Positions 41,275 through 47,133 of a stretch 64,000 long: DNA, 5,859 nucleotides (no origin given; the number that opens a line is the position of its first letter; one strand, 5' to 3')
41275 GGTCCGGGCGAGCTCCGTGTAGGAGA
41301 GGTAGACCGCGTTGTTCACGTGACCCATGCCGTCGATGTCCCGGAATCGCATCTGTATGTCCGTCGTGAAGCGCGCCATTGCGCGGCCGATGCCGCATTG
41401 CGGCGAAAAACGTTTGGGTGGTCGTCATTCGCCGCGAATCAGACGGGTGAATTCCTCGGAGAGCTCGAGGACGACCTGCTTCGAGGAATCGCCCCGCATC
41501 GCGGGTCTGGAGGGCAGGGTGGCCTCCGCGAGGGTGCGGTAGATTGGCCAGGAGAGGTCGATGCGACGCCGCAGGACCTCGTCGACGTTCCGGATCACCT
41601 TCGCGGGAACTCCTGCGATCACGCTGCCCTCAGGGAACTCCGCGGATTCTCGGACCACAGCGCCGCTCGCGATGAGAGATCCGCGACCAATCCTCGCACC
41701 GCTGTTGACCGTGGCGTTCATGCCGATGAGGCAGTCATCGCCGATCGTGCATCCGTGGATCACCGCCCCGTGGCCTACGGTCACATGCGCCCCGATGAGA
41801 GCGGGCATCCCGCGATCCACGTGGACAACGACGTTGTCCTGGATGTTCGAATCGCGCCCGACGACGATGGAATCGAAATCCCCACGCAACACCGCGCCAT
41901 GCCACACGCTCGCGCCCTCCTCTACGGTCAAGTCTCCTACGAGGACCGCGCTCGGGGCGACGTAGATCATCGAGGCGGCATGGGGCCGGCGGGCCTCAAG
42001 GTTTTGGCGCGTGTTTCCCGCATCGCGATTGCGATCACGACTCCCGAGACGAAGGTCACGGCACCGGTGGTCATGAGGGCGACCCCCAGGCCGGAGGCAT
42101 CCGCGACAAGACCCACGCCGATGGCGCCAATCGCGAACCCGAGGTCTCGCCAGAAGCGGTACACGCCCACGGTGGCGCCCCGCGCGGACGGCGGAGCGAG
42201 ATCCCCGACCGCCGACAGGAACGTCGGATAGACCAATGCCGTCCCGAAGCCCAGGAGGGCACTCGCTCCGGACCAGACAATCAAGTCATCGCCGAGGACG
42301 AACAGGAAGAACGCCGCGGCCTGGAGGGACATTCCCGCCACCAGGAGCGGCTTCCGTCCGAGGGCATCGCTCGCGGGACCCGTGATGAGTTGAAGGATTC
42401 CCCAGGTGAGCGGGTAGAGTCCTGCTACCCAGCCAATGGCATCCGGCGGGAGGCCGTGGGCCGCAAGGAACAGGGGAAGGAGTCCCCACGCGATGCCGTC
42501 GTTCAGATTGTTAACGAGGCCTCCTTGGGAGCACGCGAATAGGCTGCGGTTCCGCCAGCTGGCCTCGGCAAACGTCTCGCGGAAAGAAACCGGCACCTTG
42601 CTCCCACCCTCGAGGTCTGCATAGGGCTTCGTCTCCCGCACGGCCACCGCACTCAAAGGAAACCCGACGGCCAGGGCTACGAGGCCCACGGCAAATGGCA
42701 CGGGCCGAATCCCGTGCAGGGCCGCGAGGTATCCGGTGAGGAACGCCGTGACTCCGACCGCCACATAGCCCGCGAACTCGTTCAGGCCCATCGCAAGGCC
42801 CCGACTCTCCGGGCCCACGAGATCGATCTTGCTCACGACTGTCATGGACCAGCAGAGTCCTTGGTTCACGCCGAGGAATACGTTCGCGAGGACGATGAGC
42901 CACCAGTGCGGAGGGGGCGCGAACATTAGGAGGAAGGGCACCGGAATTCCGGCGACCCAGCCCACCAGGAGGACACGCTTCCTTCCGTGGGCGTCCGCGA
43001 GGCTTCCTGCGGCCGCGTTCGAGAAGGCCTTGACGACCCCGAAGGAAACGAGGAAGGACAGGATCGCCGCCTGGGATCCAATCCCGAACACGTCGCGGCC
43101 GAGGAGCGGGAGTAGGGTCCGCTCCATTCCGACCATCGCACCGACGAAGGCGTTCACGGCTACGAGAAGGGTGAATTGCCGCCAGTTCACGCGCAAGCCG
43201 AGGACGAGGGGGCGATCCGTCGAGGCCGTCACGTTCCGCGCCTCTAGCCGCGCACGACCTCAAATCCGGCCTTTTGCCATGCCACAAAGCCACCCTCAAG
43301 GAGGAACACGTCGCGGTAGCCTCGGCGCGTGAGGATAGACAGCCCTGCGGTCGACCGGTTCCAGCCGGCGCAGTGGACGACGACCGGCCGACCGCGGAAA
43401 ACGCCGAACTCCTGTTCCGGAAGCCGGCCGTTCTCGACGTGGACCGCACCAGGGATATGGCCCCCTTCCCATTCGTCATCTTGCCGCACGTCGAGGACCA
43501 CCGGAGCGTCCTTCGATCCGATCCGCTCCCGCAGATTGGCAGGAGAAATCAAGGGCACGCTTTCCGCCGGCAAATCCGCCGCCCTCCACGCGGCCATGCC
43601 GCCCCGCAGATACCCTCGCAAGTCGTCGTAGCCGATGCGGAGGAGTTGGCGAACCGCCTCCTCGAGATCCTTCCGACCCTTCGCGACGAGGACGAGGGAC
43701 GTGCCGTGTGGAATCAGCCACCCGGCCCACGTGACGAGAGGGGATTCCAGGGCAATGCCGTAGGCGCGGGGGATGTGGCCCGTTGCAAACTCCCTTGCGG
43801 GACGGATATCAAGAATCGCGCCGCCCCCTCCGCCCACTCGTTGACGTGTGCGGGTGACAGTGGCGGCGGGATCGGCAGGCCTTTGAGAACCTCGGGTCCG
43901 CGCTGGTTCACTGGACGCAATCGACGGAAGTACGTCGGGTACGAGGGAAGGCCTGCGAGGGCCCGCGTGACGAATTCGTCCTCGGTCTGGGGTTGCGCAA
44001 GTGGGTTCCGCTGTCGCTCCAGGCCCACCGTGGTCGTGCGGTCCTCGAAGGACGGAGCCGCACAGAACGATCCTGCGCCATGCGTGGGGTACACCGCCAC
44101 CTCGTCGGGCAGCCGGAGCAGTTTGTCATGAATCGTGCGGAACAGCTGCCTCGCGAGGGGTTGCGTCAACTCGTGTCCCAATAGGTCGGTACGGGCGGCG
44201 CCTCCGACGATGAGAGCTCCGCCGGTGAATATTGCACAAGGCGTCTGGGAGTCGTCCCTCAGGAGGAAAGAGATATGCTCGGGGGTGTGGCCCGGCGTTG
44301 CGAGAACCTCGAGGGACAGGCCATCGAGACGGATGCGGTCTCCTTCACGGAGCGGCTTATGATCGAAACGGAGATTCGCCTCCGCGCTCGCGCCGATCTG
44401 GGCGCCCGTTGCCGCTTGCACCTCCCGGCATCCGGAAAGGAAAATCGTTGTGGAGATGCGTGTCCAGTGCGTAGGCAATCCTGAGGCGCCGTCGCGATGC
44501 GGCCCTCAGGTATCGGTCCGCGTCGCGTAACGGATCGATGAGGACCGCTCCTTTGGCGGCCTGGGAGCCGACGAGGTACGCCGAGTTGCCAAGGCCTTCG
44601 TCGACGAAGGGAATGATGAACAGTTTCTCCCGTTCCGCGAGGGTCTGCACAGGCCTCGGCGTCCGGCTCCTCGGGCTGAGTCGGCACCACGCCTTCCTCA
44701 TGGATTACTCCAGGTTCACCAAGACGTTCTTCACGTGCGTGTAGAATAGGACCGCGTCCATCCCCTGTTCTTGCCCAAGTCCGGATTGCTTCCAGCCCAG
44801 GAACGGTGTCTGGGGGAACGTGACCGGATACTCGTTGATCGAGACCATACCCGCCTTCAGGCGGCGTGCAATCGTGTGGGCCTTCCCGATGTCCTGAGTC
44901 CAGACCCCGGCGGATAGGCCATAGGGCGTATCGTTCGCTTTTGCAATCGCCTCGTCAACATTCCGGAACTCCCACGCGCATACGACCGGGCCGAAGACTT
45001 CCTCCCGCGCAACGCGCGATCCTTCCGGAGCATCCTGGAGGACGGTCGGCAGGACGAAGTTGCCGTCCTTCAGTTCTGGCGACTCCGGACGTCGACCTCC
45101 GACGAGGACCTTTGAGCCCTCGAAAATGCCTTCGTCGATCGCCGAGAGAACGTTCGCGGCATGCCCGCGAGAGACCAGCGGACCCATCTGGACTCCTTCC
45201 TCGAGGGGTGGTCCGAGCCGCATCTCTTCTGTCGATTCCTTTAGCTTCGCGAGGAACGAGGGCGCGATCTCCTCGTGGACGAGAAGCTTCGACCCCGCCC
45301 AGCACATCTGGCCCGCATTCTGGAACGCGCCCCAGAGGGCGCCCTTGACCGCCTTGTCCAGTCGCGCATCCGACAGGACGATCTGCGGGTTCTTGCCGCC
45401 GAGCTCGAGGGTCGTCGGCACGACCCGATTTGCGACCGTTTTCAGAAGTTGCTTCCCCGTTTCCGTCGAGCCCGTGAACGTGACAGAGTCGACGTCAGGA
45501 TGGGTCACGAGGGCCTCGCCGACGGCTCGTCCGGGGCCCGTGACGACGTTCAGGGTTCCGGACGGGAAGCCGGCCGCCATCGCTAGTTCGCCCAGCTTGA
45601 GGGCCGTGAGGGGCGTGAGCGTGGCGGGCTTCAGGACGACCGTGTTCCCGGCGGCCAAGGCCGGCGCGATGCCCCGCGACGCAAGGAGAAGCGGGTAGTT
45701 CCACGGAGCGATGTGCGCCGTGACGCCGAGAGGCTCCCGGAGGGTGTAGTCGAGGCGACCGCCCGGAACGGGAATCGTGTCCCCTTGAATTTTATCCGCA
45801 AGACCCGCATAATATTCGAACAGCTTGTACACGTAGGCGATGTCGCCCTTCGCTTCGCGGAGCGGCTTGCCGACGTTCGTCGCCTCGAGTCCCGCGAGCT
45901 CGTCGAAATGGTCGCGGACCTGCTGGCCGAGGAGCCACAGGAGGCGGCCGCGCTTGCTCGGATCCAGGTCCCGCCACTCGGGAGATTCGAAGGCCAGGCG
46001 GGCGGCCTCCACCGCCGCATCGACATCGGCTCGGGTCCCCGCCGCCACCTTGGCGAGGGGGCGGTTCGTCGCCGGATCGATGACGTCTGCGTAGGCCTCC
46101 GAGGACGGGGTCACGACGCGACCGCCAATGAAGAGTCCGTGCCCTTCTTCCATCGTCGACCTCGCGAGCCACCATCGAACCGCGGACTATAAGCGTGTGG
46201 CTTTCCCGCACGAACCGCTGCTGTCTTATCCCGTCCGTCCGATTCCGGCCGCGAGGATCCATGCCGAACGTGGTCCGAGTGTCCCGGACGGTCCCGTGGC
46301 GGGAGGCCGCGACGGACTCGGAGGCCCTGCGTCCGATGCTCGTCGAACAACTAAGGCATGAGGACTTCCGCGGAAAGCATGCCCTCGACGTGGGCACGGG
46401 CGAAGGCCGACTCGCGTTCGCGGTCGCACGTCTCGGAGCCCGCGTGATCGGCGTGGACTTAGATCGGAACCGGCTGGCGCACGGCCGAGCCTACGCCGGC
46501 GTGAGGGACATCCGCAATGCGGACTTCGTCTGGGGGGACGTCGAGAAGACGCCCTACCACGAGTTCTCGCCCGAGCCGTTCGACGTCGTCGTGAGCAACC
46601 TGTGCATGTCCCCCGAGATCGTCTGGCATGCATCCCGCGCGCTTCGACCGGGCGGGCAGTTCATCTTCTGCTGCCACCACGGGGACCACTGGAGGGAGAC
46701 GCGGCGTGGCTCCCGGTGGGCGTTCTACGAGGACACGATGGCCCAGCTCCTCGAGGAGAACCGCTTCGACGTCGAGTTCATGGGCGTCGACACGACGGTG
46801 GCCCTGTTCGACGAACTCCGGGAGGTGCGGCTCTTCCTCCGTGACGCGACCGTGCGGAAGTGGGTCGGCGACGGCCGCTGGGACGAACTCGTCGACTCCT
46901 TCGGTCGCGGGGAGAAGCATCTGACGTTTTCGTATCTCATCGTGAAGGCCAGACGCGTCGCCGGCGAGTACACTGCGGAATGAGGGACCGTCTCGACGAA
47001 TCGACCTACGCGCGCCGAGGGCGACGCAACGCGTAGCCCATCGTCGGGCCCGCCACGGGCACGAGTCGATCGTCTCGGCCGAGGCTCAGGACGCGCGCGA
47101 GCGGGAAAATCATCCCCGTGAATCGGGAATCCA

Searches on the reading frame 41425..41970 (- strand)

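Call 46: search_protein_families(library=pfam, proteins=[window:41425-41970:-], max_evalue=0.00001)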
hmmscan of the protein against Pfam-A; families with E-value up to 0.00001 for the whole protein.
window:41425-41970:- (181 aa): 3 families
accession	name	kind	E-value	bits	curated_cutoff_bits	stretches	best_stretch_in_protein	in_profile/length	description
PF00132.30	Hexapep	-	7.3e-16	57.5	27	1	73-107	1-35/36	Bacterial transferase hexapeptide (six repeats)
PF14602.12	Hexapep_2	-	1.1e-07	31.8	27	1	75-106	3-32/34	Hexapeptide repeat of succinyl-transferase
PF25084.1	LbH_EIF2B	-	3e-07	30.8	54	1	34-118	21-93/105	EIF2B subunit epsilon LbH domain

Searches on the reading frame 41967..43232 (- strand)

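Call 45: search_protein_families(library=pfam, proteins=[window:41967-43232:-], max_evalue=0.00001)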
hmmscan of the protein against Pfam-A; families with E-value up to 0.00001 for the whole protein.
window:41967-43232:- (421 aa): 3 families
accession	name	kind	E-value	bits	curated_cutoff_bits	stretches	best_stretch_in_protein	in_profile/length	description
PF07690.21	MFS_1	-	1.3e-42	146.4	33.4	2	238-414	5-182/347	Major Facilitator Superfamily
PF12832.13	MFS_1_like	-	1.6e-08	34.5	25.2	1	253-408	23-183/373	MFS_1 like family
PF00083.30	Sugar_tr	-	3.9e-08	33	22.3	0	266-398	48-182/452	Sugar (and other) transporter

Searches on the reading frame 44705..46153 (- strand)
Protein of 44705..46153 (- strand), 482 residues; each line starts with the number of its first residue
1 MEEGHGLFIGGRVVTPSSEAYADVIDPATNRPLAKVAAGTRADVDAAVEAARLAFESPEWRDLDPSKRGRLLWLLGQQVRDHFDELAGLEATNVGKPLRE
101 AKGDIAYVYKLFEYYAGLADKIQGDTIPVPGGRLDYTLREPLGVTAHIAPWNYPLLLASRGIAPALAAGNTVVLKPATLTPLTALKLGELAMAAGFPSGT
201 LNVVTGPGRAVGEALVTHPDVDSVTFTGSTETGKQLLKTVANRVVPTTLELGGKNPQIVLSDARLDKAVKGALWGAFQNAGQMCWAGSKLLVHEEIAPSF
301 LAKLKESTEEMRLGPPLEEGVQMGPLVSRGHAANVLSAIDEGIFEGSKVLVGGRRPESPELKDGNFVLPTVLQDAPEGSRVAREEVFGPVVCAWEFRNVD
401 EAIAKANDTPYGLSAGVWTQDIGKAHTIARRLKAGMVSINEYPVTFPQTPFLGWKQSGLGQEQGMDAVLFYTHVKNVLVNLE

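Call 45: search_protein_families(library=pfam, proteins=[window:44705-46153:-], max_evalue=0.00001)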
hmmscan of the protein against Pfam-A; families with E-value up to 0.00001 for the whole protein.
window:44705-46153:- (482 aa): 1 family
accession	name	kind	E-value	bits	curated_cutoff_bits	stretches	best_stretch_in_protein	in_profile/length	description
PF00171.27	Aldedh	-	1.7e-170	568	23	1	17-477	5-461/461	Aldehyde dehydrogenase family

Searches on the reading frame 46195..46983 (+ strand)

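Call 45: search_protein_families(library=pfam, proteins=[window:46195-46983:+], max_evalue=0.00001)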
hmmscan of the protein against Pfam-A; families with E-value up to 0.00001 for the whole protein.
window:46195-46983:+ (262 aa): 7 families
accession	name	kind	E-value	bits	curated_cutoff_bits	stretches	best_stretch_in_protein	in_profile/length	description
PF13847.12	Methyltransf_31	-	1.1e-14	54.8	27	1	59-162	3-113/145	Methyltransferase domain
PF13649.12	Methyltransf_25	-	3.9e-14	53.6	27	1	64-154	2-97/97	Methyltransferase domain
PF08241.18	Methyltransf_11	-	5.1e-12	46.7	21.2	1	64-158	1-95/95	Methyltransferase domain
PF08242.18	Methyltransf_12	-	1.6e-08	35.6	30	1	64-155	1-97/98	Methyltransferase domain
PF06325.19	PrmA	-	4.5e-08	33.4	22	1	53-158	155-258/296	Ribosomal protein L11 methyltransferase (PrmA)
PF13489.12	Methyltransf_23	-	7.6e-08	32.7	27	1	50-177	13-134/164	Methyltransferase domain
PF05175.20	MTS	-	3.5e-06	27.2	23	0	48-156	22-136/170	Methyltransferase small domain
